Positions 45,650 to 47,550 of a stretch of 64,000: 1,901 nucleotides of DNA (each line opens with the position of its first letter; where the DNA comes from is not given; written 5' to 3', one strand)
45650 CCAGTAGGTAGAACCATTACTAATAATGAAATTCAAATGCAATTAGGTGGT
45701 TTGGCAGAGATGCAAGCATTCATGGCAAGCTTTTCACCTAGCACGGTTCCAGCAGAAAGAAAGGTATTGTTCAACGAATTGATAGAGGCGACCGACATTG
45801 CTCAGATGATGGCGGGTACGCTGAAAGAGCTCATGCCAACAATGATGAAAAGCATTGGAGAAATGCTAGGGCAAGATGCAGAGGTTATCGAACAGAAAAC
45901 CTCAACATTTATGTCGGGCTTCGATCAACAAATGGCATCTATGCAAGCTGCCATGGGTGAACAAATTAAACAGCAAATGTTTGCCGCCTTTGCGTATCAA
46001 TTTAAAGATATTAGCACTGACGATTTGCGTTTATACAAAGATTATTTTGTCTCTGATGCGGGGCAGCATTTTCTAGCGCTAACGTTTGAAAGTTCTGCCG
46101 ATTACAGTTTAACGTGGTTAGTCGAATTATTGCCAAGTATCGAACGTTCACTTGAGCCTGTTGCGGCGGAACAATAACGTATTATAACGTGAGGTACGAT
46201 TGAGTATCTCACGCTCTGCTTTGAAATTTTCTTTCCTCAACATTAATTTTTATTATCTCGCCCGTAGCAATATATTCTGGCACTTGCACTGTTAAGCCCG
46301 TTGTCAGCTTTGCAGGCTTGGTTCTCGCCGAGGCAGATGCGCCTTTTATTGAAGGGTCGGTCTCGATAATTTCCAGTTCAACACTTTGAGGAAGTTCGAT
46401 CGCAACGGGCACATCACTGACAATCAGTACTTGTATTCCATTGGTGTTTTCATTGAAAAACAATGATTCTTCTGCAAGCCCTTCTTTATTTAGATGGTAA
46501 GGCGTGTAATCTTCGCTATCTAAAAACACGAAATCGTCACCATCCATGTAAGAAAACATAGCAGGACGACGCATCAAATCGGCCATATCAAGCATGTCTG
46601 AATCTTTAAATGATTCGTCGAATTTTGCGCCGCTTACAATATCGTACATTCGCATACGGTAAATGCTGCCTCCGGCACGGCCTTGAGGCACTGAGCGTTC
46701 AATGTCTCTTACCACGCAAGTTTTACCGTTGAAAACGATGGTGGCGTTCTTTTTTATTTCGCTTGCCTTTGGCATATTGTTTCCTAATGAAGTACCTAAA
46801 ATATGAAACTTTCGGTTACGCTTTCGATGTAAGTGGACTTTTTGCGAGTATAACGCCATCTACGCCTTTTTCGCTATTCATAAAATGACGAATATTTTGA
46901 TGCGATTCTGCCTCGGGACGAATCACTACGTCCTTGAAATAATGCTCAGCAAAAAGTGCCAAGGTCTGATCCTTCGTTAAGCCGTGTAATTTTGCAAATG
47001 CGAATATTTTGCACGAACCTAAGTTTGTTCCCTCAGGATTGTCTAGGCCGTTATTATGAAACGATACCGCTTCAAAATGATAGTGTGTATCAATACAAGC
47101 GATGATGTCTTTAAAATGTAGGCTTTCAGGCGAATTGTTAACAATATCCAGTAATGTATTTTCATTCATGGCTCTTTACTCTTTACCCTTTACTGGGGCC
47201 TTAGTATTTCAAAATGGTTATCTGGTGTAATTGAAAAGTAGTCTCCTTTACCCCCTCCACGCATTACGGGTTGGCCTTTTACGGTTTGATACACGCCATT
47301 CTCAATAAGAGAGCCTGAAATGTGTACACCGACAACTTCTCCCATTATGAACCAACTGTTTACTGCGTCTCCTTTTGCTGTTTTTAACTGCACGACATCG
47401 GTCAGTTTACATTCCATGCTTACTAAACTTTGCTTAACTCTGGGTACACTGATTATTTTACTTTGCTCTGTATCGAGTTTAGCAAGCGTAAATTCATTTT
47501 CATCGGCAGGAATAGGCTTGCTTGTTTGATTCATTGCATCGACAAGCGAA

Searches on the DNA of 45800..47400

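Call 54: search_rna_families(source=window, start=45800, end=47400, threshold=evalue, max_evalue=1)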
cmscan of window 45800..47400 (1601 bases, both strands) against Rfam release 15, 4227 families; matches with E-value up to 1: 0.
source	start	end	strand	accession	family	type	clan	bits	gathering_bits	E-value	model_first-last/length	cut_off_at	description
